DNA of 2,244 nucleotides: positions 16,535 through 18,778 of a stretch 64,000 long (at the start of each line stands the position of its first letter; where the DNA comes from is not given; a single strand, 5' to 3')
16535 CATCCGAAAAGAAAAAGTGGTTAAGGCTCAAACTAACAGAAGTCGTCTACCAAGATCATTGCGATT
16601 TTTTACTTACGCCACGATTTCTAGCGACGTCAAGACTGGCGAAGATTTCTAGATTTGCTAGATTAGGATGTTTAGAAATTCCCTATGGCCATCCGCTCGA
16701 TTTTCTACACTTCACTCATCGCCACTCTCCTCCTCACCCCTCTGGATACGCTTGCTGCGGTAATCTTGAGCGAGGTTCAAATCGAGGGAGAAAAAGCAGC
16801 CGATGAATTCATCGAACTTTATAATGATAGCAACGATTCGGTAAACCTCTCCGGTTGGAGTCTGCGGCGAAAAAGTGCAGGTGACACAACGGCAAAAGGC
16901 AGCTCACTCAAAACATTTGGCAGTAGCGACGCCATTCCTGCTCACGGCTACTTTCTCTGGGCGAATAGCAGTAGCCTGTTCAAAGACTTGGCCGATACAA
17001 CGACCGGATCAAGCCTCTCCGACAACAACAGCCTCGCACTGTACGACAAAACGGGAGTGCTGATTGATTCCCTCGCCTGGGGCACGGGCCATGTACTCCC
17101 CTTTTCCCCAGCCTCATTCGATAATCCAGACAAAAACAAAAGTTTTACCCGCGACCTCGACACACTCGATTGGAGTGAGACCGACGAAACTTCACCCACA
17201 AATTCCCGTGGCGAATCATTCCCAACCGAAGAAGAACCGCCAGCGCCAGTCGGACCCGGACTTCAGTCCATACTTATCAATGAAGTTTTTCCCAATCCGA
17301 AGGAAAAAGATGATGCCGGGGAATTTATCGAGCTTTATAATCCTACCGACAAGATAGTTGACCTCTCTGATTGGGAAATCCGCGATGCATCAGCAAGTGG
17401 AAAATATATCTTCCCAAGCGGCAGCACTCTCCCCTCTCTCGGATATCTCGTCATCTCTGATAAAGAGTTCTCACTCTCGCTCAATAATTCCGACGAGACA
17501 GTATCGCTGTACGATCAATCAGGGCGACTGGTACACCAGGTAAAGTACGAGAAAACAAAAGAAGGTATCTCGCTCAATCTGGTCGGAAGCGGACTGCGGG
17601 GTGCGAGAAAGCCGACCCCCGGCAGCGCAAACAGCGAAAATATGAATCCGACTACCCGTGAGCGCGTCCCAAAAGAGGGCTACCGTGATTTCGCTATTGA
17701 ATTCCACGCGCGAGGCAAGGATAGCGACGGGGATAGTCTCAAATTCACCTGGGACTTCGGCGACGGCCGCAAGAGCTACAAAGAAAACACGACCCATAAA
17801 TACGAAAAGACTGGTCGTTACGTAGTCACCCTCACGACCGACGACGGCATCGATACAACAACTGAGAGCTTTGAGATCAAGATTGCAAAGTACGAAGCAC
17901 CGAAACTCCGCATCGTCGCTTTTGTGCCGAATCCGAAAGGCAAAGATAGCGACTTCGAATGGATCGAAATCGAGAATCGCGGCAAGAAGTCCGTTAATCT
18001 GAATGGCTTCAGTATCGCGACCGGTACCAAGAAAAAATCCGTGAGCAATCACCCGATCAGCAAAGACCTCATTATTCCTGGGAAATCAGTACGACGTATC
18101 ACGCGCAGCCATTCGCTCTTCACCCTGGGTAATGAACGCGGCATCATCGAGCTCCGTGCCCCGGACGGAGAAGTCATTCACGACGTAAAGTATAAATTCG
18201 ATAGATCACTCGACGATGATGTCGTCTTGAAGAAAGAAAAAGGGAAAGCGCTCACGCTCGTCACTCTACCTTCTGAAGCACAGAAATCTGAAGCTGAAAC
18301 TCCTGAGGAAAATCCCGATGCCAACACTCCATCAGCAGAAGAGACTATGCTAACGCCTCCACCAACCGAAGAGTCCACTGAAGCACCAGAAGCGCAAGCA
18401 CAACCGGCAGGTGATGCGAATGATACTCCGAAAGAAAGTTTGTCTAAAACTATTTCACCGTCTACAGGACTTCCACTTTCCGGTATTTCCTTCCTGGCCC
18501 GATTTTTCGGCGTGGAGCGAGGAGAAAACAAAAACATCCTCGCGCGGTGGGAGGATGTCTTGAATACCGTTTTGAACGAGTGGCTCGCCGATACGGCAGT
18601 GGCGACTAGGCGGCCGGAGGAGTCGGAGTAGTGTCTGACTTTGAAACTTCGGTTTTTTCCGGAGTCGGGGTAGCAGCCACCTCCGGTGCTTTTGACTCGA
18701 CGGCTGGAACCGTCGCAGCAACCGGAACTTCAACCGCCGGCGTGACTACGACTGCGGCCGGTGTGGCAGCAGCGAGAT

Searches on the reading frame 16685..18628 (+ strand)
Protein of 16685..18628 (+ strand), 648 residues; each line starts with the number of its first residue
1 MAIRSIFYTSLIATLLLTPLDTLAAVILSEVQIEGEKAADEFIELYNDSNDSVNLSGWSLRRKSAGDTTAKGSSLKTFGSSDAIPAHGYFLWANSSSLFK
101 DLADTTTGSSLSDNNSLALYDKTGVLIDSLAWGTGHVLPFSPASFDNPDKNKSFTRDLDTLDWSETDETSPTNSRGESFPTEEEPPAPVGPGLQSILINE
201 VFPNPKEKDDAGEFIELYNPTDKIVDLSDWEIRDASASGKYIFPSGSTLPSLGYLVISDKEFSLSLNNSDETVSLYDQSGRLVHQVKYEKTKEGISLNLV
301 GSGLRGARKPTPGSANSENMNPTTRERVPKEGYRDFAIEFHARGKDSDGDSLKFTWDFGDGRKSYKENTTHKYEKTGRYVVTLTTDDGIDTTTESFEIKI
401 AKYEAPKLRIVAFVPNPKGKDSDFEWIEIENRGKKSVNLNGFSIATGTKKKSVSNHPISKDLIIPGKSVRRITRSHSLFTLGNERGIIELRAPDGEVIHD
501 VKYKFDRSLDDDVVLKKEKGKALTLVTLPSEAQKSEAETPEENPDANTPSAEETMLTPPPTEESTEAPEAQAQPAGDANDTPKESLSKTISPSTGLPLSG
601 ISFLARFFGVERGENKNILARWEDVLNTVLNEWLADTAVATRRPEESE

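Call 39: search_protein_families(library=ncbifam, proteins=[window:16685-18628:+], max_evalue=0.00001)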
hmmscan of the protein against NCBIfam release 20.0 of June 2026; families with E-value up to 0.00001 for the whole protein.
window:16685-18628:+ (648 aa): 1 family
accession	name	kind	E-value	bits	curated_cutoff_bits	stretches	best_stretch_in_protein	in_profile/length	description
NF033680.1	exonuc_ExeM-GG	exception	3.1e-06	25.5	1300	0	19-72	19-70/884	extracellular exonuclease ExeM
